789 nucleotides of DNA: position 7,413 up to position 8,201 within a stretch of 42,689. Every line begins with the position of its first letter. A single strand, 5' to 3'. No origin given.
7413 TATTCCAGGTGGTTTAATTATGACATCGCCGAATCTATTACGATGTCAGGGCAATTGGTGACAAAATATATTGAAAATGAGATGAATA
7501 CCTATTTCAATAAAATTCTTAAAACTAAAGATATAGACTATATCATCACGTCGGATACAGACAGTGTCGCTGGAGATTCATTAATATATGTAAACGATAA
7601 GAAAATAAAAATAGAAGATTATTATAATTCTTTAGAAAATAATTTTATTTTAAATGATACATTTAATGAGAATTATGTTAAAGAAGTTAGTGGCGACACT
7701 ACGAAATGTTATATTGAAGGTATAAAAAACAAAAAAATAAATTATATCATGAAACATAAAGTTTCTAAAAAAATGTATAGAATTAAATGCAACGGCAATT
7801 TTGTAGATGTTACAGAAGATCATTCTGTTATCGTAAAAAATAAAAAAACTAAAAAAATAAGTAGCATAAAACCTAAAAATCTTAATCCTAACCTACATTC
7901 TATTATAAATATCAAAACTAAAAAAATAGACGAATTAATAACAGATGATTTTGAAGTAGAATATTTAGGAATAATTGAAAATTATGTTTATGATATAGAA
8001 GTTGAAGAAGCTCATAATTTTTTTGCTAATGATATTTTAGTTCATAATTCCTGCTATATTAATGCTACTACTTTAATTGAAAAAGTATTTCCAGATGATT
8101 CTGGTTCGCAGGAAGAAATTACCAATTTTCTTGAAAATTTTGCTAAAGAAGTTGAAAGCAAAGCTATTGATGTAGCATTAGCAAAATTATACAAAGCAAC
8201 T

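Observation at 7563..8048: Ser1/Ser+1 mini-intein splitting the DTDS catalytic motif of the DNA polymerase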

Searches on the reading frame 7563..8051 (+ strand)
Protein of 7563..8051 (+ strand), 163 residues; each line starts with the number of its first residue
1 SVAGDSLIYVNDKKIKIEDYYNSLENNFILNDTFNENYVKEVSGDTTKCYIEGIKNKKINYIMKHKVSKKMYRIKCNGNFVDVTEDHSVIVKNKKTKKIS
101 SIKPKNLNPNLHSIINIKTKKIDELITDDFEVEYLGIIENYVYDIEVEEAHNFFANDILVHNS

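Call 3: search_protein_families(library=pfam, proteins=[window:7563-8048:+], max_evalue=1)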
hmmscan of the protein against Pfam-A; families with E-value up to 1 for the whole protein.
window:7563-8048:+ (162 aa): 1 family
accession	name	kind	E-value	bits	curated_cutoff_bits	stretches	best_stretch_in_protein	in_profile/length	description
PF14890.11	Intein_splicing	-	8.5e-09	35.8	35.8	1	52-162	31-155/155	Intein splicing domain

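Call 4: search_solved_structures(query=window:7563-8051:+, max_evalue=10, show_alignments=3)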
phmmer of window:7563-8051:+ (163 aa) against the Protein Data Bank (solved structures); distinct sequences matched with E-value up to 10: 25.
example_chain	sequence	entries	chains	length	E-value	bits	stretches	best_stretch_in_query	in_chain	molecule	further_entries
9hth_A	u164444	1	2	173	1.3e-29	106.6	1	2-162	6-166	DNA-directed DNA polymerase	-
7cfv_A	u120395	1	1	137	2e-06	31.3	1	102-162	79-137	Spl DnaX mini-intein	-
2lqm_A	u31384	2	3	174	7.1e-05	26.2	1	53-162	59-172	Pho radA intein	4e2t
1mi8_A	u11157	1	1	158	0.00017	25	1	2-162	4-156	DnaB intein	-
8cpn_A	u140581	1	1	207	0.00037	23.9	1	79-162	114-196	PolB16 intein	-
8cpo_A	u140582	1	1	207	0.00048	23.6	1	79-162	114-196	PolB16 Intein Cys-less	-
6rpq_A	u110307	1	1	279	0.0007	23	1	57-162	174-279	Ubiquitin-like protein SMT3,1108aa long hypothetical cell division control protein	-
4e2u_A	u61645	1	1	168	0.00078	22.9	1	53-162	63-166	Pho radA intein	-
6rpp_A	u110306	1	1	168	0.0012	22.2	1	54-161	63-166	Cell division control protein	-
6y75_B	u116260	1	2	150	0.024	18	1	55-161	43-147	NAD(P)(+)--arginine ADP-ribosyltransferase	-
6y75_A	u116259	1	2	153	0.026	17.9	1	55-161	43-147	NAD(P)(+)--arginine ADP-ribosyltransferase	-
6tmm_BBB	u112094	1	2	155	0.033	17.6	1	54-161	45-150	NAD(P)(+)--arginine ADP-ribosyltransferase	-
6tmm_AAA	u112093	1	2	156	0.033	17.6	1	55-161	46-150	NAD(P)(+)--arginine ADP-ribosyltransferase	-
6fre_A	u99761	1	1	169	0.069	16.6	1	2-162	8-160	Replicative DNA helicase,Replicative DNA helicase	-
3pt8_B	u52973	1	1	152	0.076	16.4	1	14-92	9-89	Hemoglobin III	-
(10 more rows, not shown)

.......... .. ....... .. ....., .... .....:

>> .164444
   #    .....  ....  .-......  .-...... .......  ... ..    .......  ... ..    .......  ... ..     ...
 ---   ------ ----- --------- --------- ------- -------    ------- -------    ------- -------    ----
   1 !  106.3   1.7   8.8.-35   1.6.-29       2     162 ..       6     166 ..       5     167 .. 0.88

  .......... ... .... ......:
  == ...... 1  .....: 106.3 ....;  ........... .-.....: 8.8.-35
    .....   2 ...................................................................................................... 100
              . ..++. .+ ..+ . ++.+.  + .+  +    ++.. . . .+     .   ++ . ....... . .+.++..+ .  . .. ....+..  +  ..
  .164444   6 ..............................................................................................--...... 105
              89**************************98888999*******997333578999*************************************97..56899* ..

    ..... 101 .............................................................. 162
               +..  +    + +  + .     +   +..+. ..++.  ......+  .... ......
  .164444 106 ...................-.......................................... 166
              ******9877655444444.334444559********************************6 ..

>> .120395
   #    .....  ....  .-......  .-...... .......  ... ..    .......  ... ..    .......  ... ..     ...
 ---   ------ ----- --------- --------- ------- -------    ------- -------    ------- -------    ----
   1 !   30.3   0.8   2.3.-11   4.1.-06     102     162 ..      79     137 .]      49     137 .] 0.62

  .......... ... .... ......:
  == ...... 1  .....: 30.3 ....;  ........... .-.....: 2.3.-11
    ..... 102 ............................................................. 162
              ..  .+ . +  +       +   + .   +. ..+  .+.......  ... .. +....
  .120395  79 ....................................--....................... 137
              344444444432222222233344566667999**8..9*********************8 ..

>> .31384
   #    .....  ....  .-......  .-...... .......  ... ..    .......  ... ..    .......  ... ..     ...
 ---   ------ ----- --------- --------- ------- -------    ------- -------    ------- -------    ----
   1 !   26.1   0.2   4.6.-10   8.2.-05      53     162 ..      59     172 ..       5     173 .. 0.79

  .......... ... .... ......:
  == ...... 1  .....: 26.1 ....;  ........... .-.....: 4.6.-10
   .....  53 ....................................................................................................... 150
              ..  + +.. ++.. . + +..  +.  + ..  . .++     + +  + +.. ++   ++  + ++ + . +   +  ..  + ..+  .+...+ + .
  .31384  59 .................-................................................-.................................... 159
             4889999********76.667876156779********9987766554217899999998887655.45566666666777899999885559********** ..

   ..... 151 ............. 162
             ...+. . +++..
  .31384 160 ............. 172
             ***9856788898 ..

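Call 6: search_dna_similar(query=window:7563-8048:+, collection=phages, mode=protein, max_rows=40, max_evalue=0.001)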
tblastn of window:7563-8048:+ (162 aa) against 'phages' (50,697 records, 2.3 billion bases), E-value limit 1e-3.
Records with a match: 16; places in all: 30; records where one place covers at least 80% of the query: 2.
Best place of each record, by identity: <60% 16.
By first word of the organism name: Aeromonas 10; Campylobacter 5; Vibrio 1.
By host as written in the record: Aeromonas salmonicida 8; Campylobacter sp. 2; Aeromonas salmonicida subsp. salmonicida 2; Campylobacter coli 99-2 1; Campylobacter jejuni RM1221 1; Campylobacter jejuni 1; Vibrio anguillarum ALA 1.
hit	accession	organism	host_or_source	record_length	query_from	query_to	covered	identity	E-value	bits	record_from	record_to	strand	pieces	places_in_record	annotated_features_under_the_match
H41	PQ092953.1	Campylobacter phage CC_R7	Campylobacter coli 99-2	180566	1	162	100%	43.2%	1e-21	96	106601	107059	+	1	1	DNA polymerase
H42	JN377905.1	Aeromonas phage Aes516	Aeromonas salmonicida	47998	1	162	84%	44.1%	2e-19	118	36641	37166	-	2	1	intein-containing split DNA polymerase precursor (x2) | putative N-intein | putative C-intein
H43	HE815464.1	Campylobacter phage CP21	Campylobacter sp.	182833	1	87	54%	49.5%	2e-11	67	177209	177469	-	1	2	CP21_249: putative DNA-directed DNA polymerase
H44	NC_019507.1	Campylobacter phage CP21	Campylobacter sp.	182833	1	87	54%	49.5%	2e-11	67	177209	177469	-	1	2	CP21_249: putative DNA-directed DNA polymerase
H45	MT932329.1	Campylobacter phage F379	Campylobacter jejuni RM1221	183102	1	87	54%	48.4%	1e-10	64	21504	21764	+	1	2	putative DNA polymerase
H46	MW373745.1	Campylobacter phage CJLB-13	Campylobacter jejuni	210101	1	87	54%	48.4%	1e-10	64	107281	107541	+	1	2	record has no annotation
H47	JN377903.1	Aeromonas phage Aes512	Aeromonas salmonicida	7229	1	87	54%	41.1%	7e-12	68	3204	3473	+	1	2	DNA polymerase subunit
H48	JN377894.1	Aeromonas phage Aes508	Aeromonas salmonicida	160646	1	87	54%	41.1%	7e-12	68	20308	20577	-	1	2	intein-containing split DNA polymerase precursor | putative intein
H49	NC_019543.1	Aeromonas phage Aes508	Aeromonas salmonicida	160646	1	87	54%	41.1%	7e-12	68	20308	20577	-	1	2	DNA polymerase | putative intein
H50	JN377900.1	Aeromonas phage Aes144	Aeromonas salmonicida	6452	1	87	54%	41.1%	8e-12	67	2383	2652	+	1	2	DNA polymerase subunit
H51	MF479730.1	Aeromonas phage AS-gz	Aeromonas salmonicida subsp. salmonicida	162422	1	87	54%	41.1%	8e-12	67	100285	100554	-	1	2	intein-containing split DNA polymerase precursor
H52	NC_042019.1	Aeromonas phage AS-gz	Aeromonas salmonicida subsp. salmonicida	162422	1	87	54%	41.1%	8e-12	67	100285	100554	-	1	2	intein-containing split DNA polymerase precursor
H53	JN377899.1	Aeromonas phage Aes123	Aeromonas salmonicida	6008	1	87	54%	41.1%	1e-11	67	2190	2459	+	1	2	DNA polymerase subunit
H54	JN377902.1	Aeromonas phage Aes509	Aeromonas salmonicida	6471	1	87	54%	41.1%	1e-11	67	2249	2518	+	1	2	DNA polymerase subunit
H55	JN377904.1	Aeromonas phage Aes517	Aeromonas salmonicida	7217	1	87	54%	40.0%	6e-11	65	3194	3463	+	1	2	DNA polymerase subunit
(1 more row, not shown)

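Call 13: find_homologous_proteins(query=window:7563-8048:+, max_evalue=0.00001)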
Query window:7563-8048:+ (162 aa): 21 proteins with E <= 0.00001 among 170 candidates.
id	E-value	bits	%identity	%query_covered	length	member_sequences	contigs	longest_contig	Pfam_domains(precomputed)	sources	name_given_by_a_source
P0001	1.8e-28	118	57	72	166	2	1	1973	PF14890.12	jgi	jgi:intein/homing endonuclease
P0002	1.1e-20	92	54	68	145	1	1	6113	PF14890.12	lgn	-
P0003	2.1e-18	85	43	68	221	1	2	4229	PF00136.27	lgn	-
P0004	6.2e-11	61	41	72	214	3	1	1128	-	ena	-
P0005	4.1e-9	55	38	66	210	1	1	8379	PF00136.27,PF14890.12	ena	-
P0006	1.3e-8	53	40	66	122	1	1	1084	-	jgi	jgi:intein/homing endonuclease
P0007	2.2e-8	52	59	30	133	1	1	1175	-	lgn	-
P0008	2.3e-8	52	41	64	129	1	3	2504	-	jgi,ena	-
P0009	3.9e-8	52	41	66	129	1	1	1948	-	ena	-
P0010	4.1e-8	51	40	66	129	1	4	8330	-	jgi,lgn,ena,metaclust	metaclust:\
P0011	8.8e-8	50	63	28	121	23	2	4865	-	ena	-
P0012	9.2e-8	50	63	28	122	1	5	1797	-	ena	-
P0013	1.0e-7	50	63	28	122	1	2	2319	-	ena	-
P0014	1.1e-7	50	63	28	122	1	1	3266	-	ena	-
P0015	2.0e-6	46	73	20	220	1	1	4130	PF00136.27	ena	-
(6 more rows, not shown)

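Call 21: get_annotated_region(hit=H41, flank=3000)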
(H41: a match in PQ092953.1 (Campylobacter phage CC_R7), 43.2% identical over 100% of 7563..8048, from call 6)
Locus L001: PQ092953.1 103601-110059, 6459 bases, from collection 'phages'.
description: Campylobacter phage CC_R7, complete genome.
organism: Campylobacter phage CC_R7 (NCBI taxid 3384961)
taxonomy: Viruses; Duplodnaviria; Heunggongvirae; Uroviricota; Caudoviricetes
host: Campylobacter coli 99-2; source: -; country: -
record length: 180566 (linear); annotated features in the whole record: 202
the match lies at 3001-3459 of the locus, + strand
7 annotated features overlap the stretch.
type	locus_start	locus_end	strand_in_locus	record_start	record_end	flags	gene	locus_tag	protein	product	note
CDS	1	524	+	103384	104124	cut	-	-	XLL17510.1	hypothetical protein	-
CDS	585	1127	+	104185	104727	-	-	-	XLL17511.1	thymidylate kinase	-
CDS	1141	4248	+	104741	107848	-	-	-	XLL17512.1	DNA polymerase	-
CDS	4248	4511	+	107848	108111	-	-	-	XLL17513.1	hypothetical protein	-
CDS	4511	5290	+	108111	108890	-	-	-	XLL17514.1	hypothetical protein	-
CDS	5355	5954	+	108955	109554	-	-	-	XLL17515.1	hypothetical protein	-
CDS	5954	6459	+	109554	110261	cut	-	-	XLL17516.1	putative neck protein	-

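Call 22: get_annotated_region(hit=H42, flank=3000)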
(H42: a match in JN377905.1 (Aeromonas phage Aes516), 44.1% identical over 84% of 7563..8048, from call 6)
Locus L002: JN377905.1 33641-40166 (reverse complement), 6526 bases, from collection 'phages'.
description: Aeromonas phage Aes516 clone contig 13 genomic sequence.
organism: Aeromonas phage Aes516 (NCBI taxid 1198024)
taxonomy: Viruses; Duplodnaviria; Heunggongvirae; Uroviricota; Caudoviricetes; Straboviridae; Tulanevirus
host: Aeromonas salmonicida; source: -; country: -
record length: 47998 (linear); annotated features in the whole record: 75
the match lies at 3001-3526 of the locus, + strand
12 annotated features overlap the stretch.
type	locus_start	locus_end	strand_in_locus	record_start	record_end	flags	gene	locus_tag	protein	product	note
CDS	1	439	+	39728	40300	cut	-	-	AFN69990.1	clamp-loader subunit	Gp62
CDS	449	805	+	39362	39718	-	regA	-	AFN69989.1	translational repressor protein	RegA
CDS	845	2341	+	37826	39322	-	-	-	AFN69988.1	split DNA polymerase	Gp43A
CDS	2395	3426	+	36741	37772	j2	-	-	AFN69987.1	intein-containing split DNA polymerase precursor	Gp43B1; contains putative intron and N-intein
mat_peptide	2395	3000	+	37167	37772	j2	-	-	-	split DNA polymerase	-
mat_peptide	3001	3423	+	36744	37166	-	-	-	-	putative N-intein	-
CDS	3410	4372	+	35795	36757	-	-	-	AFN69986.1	intein-containing split DNA polymerase precursor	Gp43B2; contains putative C-intein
mat_peptide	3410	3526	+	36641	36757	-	-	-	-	putative C-intein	-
mat_peptide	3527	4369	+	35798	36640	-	-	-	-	split DNA polymerase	-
CDS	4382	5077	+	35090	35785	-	-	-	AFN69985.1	dCMP hydroxymethylase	Gp42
CDS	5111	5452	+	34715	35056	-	-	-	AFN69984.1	initiator of head vertex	Gp40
CDS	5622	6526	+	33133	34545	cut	-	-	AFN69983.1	DNA primase-helicase subunit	Gp41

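Call 26: search_protein_representatives(protein=window:7563-8048:+)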
Query: 162 residues. Proteins with E-value up to 0.001 (for the whole library): 742; up to 1e-10: 244; up to 1e-30: 3. The best 150 are listed.
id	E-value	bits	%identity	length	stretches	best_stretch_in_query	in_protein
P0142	4.8e-39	150.3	57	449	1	1-162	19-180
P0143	1.8e-31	125.6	55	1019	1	1-162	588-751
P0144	1.0e-30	123.2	62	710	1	1-120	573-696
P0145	1.3e-30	122.9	62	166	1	1-118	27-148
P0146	1.4e-30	122.7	60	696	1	1-129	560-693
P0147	2.2e-30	122.1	51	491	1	1-162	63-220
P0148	1.8e-29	119.2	55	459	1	1-162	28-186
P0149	9.0e-29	116.9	52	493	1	1-162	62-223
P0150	2.9e-27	112.0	60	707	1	1-118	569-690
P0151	3.7e-27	111.6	47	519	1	1-162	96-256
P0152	5.8e-27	111.0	44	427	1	1-162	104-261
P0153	1.2e-26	110.0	47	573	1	2-162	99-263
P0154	1.4e-26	109.8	47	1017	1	1-162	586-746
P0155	1.8e-26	109.4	44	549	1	1-162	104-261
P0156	1.9e-26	109.3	55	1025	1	1-117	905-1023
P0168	1.1e-24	103.6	40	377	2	2-162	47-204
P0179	9.8e-23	97.3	35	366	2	1-162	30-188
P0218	7.9e-18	81.4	38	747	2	1-162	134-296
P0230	2.7e-17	79.6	37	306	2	1-162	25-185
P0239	1.1e-16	77.7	36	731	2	1-162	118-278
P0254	1.3e-15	74.2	41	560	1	1-162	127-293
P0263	4.8e-15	72.3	35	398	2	1-162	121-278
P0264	5.0e-15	72.3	37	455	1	3-162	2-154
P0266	5.4e-15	72.1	41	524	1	1-162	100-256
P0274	1.2e-14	71.1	43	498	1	5-162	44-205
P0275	1.5e-14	70.8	33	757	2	1-162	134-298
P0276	1.5e-14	70.8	37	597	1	1-162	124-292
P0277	1.5e-14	70.7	35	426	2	1-162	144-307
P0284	3.7e-14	69.4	38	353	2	1-162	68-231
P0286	4.0e-14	69.3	39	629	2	1-162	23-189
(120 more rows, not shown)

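Call 35: predict_structure(alignment_id=A1)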
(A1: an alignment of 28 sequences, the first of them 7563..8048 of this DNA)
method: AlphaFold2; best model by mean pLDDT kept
length: 162 residues; sequences in the alignment: 28
mean_pLDDT: 95.3   pTM: 0.88
mean pLDDT of the five models: 95.3, 94.9, 94.8, 94.4, 94.0
residues with pLDDT >= 90: 150; 70-90: 6; 50-70: 6; < 50: 0
segments of 3 or more residues with pLDDT < 50: none
pLDDT, mean of each block of 10 residues (from residue 1): 97 98 97 98 97 95 98 96 97 96 98 87 79 98 98 97 92
secondary structure, 60 per line:
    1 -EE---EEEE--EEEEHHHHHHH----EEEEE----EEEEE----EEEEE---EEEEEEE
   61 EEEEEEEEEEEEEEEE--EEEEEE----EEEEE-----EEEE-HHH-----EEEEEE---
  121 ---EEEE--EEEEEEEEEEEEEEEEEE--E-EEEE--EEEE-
elements in order: E7-10 E13-16 H17-23 E28-32 E37-41 E46-50 E54-76 E79-84 E89-93 E99-102 E112-117 E124-127 E130-147 E152-155 E158-161

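Call 38: fold_search(model_id=the predicted structure, library=pdb)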
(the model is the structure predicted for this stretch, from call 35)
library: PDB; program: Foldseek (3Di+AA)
matches with E <= 10: 491; with E <= 0.001: 59
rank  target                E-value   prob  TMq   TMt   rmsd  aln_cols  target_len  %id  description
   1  9hth_A                2.7e-16  1.00  0.93  0.88   1.4       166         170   40  Crystal structure of the fused, cysteine-less Aes123 PolB1 split intein (with S1A, N159A mutations) (released 2025-05-07)
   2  9hth_B                5.5e-16  1.00  0.93  0.87   1.5       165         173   40  Crystal structure of the fused, cysteine-less Aes123 PolB1 split intein (with S1A, N159A mutations) (released 2025-05-07)
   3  4o1s_A                5.6e-09  1.00  0.80  0.77   2.9       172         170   24  Crystal structure of TvoVMA intein (released 2014-03-19)
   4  4e2t_A                2.4e-08  1.00  0.73  0.69   4.4       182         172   22  Crystal Structures of RadA intein from Pyrococcus horikoshii (released 2012-05-16)
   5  4e2t_B                3.5e-08  1.00  0.77  0.74   3.1       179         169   24  Crystal Structures of RadA intein from Pyrococcus horikoshii (released 2012-05-16)
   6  2lqm_MODEL_1_A        4.3e-08  1.00  0.72  0.68   4.6       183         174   23  Solution Structures of RadA intein from Pyrococcus horikoshii (released 2012-05-16)
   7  6rpq                  5.2e-08  1.00  0.73  0.50   4.2       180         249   22  Crystal structure of PhoCDC21-1 intein (released 2019-08-14)
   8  7oec                  5.5e-08  1.00  0.81  0.79   2.7       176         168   16  Crystal structure of an intein from a hyperthermophile (released 2021-05-26)
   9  5o9i_A                6.4e-08  1.00  0.77  0.73   4.4       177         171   18  Crystal structure of transcription factor IIB Mvu mini-intein (released 2017-11-01)
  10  5o9j_B                1.1e-07  1.00  0.61  0.56   6.5       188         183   20  Crystal structure of transcription factor IIB Mja mini-intein (released 2017-11-01)
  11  5o9i_B                1.1e-07  1.00  0.75  0.69   4.1       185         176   18  Crystal structure of transcription factor IIB Mvu mini-intein (released 2017-11-01)
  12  5o9j_A                1.2e-07  1.00  0.61  0.56   6.1       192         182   20  Crystal structure of transcription factor IIB Mja mini-intein (released 2017-11-01)
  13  6rpp                  1.4e-07  1.00  0.75  0.73   3.6       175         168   19  Crystal structure of PabCDC21-1 intein (released 2019-08-14)
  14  8cpn                  3.6e-07  1.00  0.70  0.71   6.0       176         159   24  Crystal structure of the PolB16_OarG intein variant S1A, N183A (released 2023-05-17)
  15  8cpo                  4.6e-07  1.00  0.67  0.69   6.0       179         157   24  Crystal structure of the PolB16_OarG intein variant S1A, N183A, C111A, C165A (released 2023-05-17)
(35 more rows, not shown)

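Call 40: find_related_loci(query=window:7563-8048:+, collection=viral_contigs, flank=4000)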
Query window:7563-8048:+ (162 aa) in viral_contigs; peptide patterns used: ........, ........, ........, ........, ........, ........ (x = any residue, [..] = any of these).
150 stretches matched a pattern, but none encodes a relative of the query by tblastn (E <= 1e-3).

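Call 42: find_encoding_contigs(protein=P0002, flank=5000, max_places=2)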
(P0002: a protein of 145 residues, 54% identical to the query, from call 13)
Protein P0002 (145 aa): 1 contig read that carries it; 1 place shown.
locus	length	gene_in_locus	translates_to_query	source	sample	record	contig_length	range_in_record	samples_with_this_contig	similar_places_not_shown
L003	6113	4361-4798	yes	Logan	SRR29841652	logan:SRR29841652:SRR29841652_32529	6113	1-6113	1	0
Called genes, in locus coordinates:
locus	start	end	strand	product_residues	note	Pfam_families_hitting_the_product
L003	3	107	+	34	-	?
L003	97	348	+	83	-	-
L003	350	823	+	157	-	PF00692:dUTPase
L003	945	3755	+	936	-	PF14528:LAGLIDADG_3 (faint), PF03104:DNA_pol_B_exo1 (weak), PF00136:DNA_pol_B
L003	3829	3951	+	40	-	-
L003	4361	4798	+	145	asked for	PF14890:Intein_splicing (weak)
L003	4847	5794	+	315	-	-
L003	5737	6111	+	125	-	?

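Call 43: find_encoding_contigs(protein=P0005, flank=5000, max_places=2)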
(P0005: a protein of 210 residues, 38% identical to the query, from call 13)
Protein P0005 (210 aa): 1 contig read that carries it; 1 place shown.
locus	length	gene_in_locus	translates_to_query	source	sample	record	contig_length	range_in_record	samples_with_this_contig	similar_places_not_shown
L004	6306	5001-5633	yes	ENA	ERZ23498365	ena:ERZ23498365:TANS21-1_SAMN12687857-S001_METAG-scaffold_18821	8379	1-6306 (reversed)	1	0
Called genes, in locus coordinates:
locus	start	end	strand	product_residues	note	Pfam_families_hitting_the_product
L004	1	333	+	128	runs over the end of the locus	PF07282:Cas12f1-like_TNB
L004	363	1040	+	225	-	-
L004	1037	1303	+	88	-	-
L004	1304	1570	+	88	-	-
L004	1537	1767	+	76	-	-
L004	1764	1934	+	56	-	-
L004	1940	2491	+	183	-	-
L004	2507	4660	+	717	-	PF03104:DNA_pol_B_exo1, PF00136:DNA_pol_B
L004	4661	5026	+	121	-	-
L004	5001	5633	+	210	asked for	PF00136:DNA_pol_B, PF14890:Intein_splicing (weak)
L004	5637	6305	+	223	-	?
